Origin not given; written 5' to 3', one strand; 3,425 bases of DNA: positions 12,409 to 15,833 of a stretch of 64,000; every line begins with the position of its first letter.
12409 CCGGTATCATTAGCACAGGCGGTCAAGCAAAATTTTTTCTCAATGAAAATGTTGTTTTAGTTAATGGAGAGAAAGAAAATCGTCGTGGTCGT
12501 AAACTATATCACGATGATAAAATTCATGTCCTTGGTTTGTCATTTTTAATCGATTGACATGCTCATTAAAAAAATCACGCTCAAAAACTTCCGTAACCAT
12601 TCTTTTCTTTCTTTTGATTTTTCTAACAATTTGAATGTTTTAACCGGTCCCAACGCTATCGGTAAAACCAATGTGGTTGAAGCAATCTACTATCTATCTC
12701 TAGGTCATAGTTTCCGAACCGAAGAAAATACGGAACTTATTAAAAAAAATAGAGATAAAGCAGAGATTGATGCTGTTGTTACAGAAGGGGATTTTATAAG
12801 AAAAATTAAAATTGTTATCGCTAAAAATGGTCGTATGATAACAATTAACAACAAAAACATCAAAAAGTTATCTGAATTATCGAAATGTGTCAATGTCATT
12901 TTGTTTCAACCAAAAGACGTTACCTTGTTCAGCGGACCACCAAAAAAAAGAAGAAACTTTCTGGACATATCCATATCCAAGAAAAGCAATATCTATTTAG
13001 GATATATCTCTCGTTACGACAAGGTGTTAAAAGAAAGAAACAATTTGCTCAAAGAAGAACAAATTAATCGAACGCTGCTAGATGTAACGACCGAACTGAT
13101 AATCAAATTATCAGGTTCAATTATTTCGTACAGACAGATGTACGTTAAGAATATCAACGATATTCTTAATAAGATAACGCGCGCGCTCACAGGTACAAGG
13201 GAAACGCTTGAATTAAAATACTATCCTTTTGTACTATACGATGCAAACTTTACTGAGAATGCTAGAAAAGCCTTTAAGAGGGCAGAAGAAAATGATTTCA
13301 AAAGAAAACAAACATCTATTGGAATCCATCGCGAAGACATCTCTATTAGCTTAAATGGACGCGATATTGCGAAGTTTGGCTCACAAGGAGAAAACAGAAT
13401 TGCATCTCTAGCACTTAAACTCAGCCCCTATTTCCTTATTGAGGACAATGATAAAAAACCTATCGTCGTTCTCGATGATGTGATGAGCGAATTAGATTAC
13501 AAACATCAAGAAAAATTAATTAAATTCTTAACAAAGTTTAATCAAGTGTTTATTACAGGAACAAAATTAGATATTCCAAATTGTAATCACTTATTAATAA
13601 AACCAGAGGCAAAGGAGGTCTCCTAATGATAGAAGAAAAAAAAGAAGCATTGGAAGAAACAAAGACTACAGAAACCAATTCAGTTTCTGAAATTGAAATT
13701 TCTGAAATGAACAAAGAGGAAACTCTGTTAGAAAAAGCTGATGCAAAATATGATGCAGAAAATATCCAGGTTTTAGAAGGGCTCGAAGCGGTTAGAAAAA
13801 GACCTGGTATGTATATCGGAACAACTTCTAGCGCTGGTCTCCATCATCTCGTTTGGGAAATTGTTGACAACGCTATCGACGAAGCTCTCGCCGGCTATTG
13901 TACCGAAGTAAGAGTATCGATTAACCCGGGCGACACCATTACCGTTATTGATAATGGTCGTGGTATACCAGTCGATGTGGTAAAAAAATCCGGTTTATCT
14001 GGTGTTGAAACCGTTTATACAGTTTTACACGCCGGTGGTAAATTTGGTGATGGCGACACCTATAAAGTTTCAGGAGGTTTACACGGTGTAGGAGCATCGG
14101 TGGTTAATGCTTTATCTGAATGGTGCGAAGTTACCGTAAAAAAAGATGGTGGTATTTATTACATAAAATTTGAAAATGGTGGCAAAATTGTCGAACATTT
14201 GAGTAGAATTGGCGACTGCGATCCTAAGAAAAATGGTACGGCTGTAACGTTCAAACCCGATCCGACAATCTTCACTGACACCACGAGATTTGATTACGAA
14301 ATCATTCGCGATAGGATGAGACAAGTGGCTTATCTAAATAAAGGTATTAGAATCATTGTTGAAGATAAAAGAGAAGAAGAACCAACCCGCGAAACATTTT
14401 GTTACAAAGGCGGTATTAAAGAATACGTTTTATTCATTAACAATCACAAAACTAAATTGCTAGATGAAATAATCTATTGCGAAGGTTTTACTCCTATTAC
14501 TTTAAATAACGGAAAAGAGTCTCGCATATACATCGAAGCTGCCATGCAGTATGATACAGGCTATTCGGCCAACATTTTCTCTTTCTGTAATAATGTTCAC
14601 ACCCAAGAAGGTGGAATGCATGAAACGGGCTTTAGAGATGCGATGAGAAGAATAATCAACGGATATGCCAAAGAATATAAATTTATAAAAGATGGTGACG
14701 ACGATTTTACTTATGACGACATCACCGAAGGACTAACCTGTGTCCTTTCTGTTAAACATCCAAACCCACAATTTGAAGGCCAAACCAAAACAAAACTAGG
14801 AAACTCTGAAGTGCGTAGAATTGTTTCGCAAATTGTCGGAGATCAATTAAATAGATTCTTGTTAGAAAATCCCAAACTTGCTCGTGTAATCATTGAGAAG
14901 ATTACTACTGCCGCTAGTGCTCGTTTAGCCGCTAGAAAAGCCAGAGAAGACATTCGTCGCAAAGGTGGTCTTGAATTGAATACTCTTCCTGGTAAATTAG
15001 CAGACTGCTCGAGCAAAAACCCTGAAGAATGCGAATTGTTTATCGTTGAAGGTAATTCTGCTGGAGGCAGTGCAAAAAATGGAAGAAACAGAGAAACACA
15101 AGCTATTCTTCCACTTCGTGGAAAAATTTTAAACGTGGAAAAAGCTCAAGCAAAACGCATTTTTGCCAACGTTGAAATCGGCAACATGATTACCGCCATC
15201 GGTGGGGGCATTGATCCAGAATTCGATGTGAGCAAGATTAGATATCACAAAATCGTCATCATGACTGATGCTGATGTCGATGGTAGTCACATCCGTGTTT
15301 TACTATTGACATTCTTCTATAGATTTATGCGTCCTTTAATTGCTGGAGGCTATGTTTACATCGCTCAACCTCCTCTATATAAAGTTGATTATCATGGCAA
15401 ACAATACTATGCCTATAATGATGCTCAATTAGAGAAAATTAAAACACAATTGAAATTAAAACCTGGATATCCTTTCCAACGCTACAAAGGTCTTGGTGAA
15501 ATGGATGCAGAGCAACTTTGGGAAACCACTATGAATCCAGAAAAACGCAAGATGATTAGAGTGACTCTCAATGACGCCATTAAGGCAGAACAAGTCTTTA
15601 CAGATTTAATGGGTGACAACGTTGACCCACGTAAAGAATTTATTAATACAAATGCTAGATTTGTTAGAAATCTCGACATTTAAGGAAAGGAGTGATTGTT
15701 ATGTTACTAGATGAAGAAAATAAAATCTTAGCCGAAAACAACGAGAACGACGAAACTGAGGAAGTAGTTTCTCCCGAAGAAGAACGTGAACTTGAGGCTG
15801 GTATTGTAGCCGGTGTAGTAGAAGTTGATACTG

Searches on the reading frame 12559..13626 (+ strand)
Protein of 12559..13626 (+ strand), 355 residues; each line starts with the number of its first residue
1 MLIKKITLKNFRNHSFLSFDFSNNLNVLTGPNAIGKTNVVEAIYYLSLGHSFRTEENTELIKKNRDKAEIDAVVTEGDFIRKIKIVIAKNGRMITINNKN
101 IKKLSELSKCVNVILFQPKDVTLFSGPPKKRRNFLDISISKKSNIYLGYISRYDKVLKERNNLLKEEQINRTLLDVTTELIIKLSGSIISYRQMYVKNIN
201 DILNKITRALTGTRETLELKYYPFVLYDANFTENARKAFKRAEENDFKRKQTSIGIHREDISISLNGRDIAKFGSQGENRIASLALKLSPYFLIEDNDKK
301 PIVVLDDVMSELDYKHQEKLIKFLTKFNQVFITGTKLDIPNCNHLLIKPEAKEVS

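Call 43: search_protein_families(library=pfam, proteins=[window:12559-13626:+], max_evalue=0.00001)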
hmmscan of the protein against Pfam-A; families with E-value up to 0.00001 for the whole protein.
window:12559-13626:+ (355 aa): 4 families
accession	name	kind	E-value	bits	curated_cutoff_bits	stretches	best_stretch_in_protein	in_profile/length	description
PF02463.25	SMC_N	-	1.1e-24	87.6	40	1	3-335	2-197/220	RecF/RecN/SMC N terminal domain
PF13175.12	AAA_15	-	8.7e-10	39.2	32.1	1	1-326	1-355/374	AAA ATPase domain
PF13476.12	AAA_23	-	6.7e-09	37.1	27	1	5-208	1-195/201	AAA domain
PF13304.12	AAA_21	-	2.1e-08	35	27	0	25-50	1-28/304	AAA domain, putative AbiEii toxin, Type IV TA system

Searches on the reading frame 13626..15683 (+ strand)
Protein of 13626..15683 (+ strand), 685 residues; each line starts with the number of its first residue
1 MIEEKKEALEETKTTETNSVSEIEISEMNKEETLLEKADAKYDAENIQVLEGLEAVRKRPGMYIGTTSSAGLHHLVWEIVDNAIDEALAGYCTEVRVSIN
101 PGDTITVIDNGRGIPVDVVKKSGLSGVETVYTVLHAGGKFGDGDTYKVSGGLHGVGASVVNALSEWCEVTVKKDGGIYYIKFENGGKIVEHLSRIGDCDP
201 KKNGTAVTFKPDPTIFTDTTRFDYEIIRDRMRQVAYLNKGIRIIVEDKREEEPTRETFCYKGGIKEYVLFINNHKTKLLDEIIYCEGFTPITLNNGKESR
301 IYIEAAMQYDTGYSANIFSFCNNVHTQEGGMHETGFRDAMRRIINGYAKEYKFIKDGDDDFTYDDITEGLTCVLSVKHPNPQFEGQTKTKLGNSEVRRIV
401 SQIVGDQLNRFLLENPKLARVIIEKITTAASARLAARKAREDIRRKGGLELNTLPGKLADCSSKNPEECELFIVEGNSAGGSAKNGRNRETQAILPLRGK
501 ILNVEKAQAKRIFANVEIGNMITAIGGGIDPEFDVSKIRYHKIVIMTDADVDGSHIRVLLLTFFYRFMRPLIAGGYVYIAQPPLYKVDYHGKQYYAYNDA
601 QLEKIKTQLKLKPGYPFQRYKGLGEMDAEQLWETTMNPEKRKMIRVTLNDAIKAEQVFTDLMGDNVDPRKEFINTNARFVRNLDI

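Call 43: search_protein_families(library=pfam, proteins=[window:13626-15683:+], max_evalue=0.00001)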
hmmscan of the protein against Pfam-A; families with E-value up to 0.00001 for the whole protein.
window:13626-15683:+ (685 aa): 4 families
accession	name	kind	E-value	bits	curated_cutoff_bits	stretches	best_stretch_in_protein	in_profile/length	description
PF00204.31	DNA_gyraseB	-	9e-60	201.5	27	1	263-441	1-172/173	DNA gyrase B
PF00986.26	DNA_gyraseB_C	-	6.1e-29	100.4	29.8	1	615-674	4-63/63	DNA gyrase B subunit, carboxyl terminus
PF01751.28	Toprim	-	2.3e-18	66.6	23.1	1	470-581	1-95/96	Toprim domain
PF02518.31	HATPase_c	-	1.3e-16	61.4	26.4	1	70-212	4-108/111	Histidine kinase-, DNA gyrase B-, and HSP90-like ATPase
